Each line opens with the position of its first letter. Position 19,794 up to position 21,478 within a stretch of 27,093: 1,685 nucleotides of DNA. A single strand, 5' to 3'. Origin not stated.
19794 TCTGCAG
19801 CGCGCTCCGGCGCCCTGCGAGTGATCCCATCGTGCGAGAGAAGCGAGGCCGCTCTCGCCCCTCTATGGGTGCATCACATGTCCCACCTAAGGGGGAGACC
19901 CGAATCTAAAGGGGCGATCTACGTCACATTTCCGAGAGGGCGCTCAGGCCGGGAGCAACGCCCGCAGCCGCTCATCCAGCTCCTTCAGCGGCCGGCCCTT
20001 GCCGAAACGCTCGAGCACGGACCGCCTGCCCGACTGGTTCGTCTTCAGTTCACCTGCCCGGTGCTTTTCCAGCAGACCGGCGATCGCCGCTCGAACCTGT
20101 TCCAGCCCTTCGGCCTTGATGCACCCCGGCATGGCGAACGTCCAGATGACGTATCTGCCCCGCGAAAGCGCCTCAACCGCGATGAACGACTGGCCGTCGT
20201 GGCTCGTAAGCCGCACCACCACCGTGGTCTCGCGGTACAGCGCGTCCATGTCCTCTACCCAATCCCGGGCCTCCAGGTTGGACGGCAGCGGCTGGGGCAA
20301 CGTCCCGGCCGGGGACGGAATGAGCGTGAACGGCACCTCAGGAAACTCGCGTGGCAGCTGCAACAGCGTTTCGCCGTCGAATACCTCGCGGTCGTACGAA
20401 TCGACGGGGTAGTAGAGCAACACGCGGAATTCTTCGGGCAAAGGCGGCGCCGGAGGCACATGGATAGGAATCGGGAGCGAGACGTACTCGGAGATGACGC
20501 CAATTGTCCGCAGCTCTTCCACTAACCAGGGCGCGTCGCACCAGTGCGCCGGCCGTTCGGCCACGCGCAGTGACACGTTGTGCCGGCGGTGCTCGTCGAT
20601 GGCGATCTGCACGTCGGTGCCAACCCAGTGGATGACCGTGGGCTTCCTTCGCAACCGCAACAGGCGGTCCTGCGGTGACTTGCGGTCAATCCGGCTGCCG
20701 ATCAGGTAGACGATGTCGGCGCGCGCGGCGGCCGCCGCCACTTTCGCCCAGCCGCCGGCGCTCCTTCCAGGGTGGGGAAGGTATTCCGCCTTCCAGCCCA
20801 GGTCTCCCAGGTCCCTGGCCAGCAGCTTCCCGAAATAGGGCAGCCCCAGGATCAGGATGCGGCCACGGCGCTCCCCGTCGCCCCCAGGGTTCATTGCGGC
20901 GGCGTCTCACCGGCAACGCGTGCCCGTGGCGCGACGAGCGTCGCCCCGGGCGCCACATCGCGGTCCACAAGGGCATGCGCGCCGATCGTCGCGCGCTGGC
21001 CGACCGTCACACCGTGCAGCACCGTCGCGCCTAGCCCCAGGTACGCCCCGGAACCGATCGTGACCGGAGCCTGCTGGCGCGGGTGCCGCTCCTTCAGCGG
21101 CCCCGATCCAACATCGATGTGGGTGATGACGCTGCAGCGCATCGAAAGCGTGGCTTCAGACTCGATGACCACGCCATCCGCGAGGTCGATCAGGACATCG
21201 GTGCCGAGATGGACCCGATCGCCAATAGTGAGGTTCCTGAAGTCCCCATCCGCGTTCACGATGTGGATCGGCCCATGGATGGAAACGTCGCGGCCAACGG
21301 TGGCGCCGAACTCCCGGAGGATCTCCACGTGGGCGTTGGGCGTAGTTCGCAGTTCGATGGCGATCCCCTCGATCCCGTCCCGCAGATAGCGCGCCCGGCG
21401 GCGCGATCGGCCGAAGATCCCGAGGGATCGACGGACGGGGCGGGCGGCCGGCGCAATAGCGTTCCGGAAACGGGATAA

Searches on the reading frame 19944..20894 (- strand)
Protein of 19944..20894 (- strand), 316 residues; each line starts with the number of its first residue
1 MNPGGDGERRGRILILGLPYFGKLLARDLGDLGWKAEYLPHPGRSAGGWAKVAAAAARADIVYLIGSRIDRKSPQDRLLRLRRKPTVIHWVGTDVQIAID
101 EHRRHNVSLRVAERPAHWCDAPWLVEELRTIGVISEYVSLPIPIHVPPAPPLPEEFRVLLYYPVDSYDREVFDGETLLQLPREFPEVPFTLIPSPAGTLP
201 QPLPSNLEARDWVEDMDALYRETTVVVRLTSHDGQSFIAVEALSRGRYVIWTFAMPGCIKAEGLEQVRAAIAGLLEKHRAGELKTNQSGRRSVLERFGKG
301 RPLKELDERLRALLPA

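Call 5: search_protein_families(library=pfam, proteins=[window:19944-20894:-], max_evalue=0.01)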
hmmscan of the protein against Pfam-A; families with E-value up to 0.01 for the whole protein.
window:19944-20894:- (316 aa): 0 families

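Call 6: search_protein_families(library=ncbifam, proteins=[window:19944-20894:-], max_evalue=0.01)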
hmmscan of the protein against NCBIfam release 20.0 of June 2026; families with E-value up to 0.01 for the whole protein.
window:19944-20894:- (316 aa): 0 families

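Call 56: search_protein_families(library=pfam, proteins=[window:19944-20894:-], max_evalue=1)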
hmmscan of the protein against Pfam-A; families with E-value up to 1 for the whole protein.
window:19944-20894:- (316 aa): 1 family
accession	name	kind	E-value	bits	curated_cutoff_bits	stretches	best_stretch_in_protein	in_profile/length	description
PF13692.12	Glyco_trans_1_4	-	0.024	15.4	27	1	205-254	59-108/142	Glycosyl transferases group 1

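Call 84: search_solved_structures(query=window:19944-20894:-, max_evalue=1)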
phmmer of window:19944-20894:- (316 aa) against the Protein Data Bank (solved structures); distinct sequences matched with E-value up to 1: 2.
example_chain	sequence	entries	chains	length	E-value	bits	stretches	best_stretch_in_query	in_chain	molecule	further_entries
9ksn_A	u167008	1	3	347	0.42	12.8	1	174-256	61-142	Meso-diaminopimelate D-dehydrogenase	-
8zmx_A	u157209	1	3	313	0.48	12.6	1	174-255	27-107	Meso-diaminopimelate D-dehydrogenase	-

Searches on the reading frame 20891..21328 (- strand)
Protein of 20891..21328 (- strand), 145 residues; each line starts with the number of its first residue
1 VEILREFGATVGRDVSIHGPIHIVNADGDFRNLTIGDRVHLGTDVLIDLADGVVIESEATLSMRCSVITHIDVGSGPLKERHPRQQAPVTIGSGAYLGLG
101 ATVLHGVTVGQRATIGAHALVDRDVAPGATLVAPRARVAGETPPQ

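Call 5: search_protein_families(library=pfam, proteins=[window:20891-21328:-], max_evalue=0.01)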
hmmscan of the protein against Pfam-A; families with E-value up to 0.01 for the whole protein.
window:20891-21328:- (145 aa): 3 families
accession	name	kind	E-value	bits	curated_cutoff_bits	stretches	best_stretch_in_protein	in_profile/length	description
PF00132.30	Hexapep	-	1.3e-09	37.7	27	1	89-121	2-34/36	Bacterial transferase hexapeptide (six repeats)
PF14602.12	Hexapep_2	-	5e-09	36.2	27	1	88-117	1-28/34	Hexapeptide repeat of succinyl-transferase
PF25084.1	LbH_EIF2B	-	0.00078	19.9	54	0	10-74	40-100/105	EIF2B subunit epsilon LbH domain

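Call 6: search_protein_families(library=ncbifam, proteins=[window:20891-21328:-], max_evalue=0.01)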
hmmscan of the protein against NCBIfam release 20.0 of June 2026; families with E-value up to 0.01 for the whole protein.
window:20891-21328:- (145 aa): 41 families (the best 25 are shown)
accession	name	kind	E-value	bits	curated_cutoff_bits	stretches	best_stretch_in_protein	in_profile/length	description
NF007797.0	PRK10502.1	subfamily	6e-15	55.3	192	1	3-131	47-168/183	WcaF family extracellular polysaccharide biosynthesis acetyltransferase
NF041874.1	EPS_EpsC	equivalog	9.8e-13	48.2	150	1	33-139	62-164/168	serine O-acetyltransferase EpsC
TIGR03570.1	NeuD_NnaD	subfamily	1.9e-12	47.2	160.8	1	89-135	154-200/202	NeuD/PglB/VioB family sugar acetyltransferase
TIGR01172.1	cysE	equivalog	2e-11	44.2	210.65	1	38-134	67-159/162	serine O-acetyltransferase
NF038307.1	EPS_acetyl_HpsU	equivalog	6.2e-10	39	305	1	2-129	45-165/178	hormogonium polysaccharide biosynthesis acetyltransferase HpsU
TIGR04008.1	WcaF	equivalog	7.3e-10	39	326.3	1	3-126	46-162/180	colanic acid biosynthesis acetyltransferase WcaF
TIGR03308.1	phn_thr-fam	hypoth_equivalog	5.4e-09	36.2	201.65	1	80-132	100-152/204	phosphonate metabolim protein, transferase hexapeptide repeat family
NF008349.0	PRK11132.1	equivalog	1.7e-08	33.9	397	1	38-141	147-246/273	serine O-acetyltransferase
NF058585.1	HptprglPActTf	PfamEq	2.8e-08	33.5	300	1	89-131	107-149/172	heptaprenylglyceryl phosphate O-acetyltransferase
NF007076.0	PRK09527.1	equivalog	6.6e-08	32.2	347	1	3-133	50-176/203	galactoside O-acetyltransferase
TIGR02353.1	NRPS_term_dom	equivalog_domain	1e-07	30.8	423.1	1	35-121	600-678/695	Pls/PosA family non-ribosomal peptide synthetase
TIGR03532.1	DapD_Ac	equivalog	1.4e-07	31.4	231.75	1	49-138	119-210/231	2,3,4,5-tetrahydropyridine-2,6-dicarboxylate N-acetyltransferase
NF007240.0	PRK09677.1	equivalog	3.4e-07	29.9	243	1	32-132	71-174/192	putative lipopolysaccharide biosynthesis O-acetyl transferase WbbJ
TIGR01852.1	lipid_A_lpxA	equivalog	8.8e-07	28.4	231.05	1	34-120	24-109/254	acyl-ACP--UDP-N-acetylglucosamine O-acyltransferase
NF000311.1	Vat_ABCDEFH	equivalog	1.6e-06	27.9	300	1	88-129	110-151/201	Vat family streptogramin A O-acetyltransferase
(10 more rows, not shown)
